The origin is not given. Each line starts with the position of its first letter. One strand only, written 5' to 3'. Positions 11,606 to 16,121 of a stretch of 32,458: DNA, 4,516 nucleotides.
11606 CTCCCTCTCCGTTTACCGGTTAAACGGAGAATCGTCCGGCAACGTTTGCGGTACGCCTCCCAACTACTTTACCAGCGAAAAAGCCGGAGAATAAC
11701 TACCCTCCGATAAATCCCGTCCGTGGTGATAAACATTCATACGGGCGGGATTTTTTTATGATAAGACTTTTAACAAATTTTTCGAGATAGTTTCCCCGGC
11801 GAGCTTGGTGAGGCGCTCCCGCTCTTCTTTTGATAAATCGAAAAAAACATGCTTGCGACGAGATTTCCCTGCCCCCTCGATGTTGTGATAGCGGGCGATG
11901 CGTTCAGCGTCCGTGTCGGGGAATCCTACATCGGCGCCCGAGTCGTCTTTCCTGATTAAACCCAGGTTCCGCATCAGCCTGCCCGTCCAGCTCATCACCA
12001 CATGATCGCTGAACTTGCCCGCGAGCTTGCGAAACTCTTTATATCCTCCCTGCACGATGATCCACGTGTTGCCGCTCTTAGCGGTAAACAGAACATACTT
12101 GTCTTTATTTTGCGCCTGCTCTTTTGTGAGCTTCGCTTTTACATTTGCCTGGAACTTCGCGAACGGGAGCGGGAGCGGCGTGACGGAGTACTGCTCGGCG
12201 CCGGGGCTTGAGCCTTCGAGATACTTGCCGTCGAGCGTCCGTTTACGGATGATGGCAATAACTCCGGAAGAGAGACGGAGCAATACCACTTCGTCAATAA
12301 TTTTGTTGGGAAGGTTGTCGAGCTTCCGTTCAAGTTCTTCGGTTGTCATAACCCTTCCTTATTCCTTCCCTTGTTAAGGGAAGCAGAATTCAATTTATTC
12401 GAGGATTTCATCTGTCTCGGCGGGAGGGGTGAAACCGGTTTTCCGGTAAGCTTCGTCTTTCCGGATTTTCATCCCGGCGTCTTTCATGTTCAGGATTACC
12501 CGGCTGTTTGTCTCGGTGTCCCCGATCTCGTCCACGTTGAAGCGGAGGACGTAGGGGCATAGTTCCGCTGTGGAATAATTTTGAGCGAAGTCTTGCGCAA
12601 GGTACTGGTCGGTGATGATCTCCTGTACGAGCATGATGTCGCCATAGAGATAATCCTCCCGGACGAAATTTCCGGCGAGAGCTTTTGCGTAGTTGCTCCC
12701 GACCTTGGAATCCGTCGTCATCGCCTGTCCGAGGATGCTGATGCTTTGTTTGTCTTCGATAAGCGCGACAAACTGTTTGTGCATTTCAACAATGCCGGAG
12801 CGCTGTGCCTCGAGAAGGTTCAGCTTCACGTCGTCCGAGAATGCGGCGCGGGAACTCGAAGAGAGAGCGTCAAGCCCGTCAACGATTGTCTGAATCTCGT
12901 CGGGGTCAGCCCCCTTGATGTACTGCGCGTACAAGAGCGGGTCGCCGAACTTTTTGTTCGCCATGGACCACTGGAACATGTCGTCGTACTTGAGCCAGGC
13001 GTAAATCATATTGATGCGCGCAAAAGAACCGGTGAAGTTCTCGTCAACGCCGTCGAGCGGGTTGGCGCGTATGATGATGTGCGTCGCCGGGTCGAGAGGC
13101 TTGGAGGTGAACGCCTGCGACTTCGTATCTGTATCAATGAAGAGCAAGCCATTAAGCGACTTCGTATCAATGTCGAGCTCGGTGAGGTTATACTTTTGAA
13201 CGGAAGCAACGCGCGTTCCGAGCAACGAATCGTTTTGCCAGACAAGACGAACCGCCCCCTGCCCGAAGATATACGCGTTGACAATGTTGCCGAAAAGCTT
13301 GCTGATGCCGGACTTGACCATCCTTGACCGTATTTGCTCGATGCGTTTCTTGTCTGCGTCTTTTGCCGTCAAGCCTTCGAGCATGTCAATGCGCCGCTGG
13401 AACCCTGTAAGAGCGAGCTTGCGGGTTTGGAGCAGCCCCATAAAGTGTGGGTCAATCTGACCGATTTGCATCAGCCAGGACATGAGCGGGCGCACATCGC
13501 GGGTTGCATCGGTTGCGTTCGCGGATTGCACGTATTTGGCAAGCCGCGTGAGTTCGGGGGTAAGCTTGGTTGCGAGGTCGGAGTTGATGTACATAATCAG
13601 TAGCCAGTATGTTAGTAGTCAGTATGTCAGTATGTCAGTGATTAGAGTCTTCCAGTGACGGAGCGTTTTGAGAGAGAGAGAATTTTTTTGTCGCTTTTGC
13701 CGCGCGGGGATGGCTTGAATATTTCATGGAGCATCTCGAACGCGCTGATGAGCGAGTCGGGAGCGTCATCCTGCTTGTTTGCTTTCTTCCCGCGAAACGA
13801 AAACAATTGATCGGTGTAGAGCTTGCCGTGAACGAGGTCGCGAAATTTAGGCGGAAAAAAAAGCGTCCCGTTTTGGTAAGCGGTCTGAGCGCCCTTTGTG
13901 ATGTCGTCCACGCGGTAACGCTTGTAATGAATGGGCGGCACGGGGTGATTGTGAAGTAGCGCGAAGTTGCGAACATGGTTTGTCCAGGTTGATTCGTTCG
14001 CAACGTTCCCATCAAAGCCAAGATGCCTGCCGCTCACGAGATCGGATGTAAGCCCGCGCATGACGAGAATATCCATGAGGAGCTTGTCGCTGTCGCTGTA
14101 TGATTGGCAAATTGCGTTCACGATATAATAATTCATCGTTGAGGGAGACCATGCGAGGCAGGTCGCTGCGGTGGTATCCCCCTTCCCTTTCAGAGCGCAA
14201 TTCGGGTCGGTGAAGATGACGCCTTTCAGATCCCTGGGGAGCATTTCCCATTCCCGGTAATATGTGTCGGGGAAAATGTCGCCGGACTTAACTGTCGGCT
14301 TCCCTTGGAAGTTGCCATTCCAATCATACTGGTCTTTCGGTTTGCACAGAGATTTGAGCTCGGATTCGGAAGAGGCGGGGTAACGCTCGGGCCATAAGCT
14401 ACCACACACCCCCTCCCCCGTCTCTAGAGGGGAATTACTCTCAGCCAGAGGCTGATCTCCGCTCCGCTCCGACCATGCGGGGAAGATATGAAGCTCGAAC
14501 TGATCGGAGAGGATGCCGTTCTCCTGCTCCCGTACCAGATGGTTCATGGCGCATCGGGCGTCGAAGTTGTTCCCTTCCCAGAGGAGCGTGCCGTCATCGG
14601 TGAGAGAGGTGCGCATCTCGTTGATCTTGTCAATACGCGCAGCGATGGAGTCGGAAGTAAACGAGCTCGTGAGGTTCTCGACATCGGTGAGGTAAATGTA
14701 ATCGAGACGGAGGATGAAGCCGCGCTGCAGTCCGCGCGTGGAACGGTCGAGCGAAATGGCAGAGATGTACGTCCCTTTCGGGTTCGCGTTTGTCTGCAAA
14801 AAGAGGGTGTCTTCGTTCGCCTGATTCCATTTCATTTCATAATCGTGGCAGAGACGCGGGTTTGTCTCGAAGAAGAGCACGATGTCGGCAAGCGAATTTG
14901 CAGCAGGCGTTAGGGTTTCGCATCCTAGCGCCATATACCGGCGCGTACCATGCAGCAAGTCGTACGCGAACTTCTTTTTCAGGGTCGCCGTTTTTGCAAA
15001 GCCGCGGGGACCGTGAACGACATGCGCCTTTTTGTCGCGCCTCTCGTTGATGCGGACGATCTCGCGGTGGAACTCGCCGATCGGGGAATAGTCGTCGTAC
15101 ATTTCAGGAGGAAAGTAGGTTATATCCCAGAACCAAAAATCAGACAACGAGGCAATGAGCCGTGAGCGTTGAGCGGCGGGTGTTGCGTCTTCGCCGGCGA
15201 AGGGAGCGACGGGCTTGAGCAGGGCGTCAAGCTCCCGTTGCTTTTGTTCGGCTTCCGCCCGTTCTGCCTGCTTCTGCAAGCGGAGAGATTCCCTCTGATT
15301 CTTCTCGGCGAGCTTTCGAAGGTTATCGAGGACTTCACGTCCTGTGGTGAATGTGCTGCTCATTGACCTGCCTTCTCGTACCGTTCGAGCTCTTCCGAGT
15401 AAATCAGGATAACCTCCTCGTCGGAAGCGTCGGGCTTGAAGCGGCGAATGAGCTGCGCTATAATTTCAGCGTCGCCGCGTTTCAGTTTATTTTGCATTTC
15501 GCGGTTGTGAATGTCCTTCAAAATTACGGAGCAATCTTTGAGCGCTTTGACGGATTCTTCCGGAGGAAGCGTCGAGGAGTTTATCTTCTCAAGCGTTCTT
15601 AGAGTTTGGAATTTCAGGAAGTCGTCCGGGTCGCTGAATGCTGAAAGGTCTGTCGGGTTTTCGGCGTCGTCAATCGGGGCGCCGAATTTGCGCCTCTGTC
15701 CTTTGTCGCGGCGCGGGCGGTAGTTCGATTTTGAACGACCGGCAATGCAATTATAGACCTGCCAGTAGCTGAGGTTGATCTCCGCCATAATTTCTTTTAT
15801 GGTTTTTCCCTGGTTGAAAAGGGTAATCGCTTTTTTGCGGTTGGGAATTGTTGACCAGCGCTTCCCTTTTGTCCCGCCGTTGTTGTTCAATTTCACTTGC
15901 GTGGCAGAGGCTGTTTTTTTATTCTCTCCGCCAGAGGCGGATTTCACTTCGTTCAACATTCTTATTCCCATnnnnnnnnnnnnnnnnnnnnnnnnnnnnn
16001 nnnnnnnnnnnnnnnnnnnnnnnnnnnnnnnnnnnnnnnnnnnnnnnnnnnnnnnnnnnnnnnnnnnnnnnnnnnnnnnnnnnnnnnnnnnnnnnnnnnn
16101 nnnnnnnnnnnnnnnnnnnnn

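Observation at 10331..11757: Self-contained AT-rich cassette with nuclease-less homing-endonuclease-repeat proteins and an acidic protein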

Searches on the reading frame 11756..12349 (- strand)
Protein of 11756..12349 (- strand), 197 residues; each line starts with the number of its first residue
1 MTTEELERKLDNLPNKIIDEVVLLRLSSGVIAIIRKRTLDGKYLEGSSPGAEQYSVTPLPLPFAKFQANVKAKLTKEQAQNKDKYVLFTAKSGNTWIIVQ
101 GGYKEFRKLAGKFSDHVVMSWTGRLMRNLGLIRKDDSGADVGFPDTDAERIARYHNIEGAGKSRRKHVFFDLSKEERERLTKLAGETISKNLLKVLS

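Call 4: search_protein_families(library=pfam, proteins=[window:11756-12349:-], max_evalue=1)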
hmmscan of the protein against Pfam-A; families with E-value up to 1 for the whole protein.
window:11756-12349:- (197 aa): 2 families
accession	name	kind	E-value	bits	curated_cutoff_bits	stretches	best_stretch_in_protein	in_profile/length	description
PF17455.7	LtuB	-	0.037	14.9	25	0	65-93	35-63/79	Late transcription unit B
PF11661.13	DUF2986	-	0.43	11.5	21.4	0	65-86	10-31/43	Protein of unknown function (DUF2986)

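Call 5: search_protein_families(library=phrogs, proteins=[window:11756-12349:-], max_evalue=0.1)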
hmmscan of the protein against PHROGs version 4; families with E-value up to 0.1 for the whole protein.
window:11756-12349:- (197 aa): 0 families

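Call 38: find_related_loci(query=A4, collection=viral_contigs, flank=5000)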
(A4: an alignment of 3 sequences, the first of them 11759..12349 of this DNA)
Query A4 (197 aa) in viral_contigs; peptide patterns used: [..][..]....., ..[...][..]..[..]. (x = any residue, [..] = any of these).
263 stretches matched a pattern, but none encodes a relative of the query by tblastn (E <= 1e-3).

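Call 39: find_related_loci(query=A4, collection=genome_contigs, flank=5000)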
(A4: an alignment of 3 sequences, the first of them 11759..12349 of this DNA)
Query A4 (197 aa) in genome_contigs; peptide patterns used: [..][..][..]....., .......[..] (x = any residue, [..] = any of these).
163 stretches matched a pattern, but none encodes a relative of the query by tblastn (E <= 1e-3).

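Call 40: find_related_loci(query=A4, collection=metagenome_contigs, flank=5000)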
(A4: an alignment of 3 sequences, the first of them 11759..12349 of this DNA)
Query A4 (197 aa) in metagenome_contigs; peptide patterns used: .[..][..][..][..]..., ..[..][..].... (x = any residue, [..] = any of these).
600 stretches matched a pattern (row limit reached: there are more); 1 encode a relative of the query (tblastn E <= 1e-3); 1 distinct loci.
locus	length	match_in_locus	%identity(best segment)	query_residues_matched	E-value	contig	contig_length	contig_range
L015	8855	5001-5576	60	1-196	1e-81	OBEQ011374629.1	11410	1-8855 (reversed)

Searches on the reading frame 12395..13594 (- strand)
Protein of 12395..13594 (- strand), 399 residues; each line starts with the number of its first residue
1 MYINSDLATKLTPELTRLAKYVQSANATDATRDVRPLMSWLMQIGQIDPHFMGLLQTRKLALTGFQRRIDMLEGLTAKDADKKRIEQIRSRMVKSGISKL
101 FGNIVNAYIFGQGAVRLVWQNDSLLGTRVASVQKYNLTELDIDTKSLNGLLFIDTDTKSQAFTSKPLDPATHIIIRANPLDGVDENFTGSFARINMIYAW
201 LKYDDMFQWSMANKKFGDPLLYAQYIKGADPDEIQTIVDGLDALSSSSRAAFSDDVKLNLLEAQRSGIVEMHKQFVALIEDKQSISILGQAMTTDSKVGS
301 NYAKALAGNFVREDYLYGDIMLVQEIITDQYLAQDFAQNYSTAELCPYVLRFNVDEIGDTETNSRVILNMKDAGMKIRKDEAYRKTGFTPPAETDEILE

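Call 14: search_protein_families(library=phrogs, proteins=[window:12395-13594:-], max_evalue=0.001)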
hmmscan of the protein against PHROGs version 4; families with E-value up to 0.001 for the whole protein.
window:12395-13594:- (399 aa): 3 families
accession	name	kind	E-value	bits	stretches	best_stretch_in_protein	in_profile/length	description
phrog_113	-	head and packaging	3.5e-25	89.4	1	209-398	232-421/1272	portal protein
phrog_10231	-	unknown function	1.2e-11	45.5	1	266-398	15-143/256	-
phrog_35074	-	unknown function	0.0004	19.4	1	74-331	73-308/890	-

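Call 90: find_related_loci(query=A12, collection=genome_contigs, flank=5000)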
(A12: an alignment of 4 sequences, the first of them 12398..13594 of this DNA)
Query A12 (399 aa) in genome_contigs; peptide patterns used: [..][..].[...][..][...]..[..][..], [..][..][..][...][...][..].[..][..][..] (x = any residue, [..] = any of these).
141 stretches matched a pattern; 1 encode a relative of the query (tblastn E <= 1e-3); 1 distinct loci.
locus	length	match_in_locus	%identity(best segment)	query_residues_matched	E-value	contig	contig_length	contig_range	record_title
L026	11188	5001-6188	49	2-395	3e-126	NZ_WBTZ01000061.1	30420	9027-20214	MAG: Zoogloea sp. isolate SB3 contig_803, whole genome shotgun sequence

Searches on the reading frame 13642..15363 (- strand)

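Call 14: search_protein_families(library=phrogs, proteins=[window:13642-15363:-], max_evalue=0.001)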
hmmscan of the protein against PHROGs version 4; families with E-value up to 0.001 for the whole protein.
window:13642-15363:- (573 aa): 2 families
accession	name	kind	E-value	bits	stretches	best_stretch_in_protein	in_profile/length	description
phrog_38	-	head and packaging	8.5e-38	131.5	1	18-558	218-716/760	terminase large subunit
phrog_5573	-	head and packaging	1.4e-06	29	1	322-545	26-234/250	terminase large subunit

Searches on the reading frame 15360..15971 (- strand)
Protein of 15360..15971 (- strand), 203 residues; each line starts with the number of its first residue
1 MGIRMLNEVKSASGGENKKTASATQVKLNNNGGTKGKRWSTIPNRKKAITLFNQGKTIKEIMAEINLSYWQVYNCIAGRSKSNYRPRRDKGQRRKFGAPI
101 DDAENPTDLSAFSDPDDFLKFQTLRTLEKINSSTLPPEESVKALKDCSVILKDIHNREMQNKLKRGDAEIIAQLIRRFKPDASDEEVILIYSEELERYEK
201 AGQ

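Call 14: search_protein_families(library=phrogs, proteins=[window:15360-15971:-], max_evalue=0.001)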
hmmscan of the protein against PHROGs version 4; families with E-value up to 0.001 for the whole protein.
window:15360-15971:- (203 aa): 0 families

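Call 98: search_protein_families(library=pfam, proteins=[window:15360-15971:-], max_evalue=0.05)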
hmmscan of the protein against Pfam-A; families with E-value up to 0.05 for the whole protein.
window:15360-15971:- (203 aa): 2 families
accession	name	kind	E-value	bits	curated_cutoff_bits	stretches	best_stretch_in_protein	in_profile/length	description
PF13518.12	HTH_28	-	0.017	15.6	25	0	45-74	2-31/52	Helix-turn-helix domain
PF14493.12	HTH_40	-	0.034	14.9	27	0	46-74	3-31/89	Helix-turn-helix domain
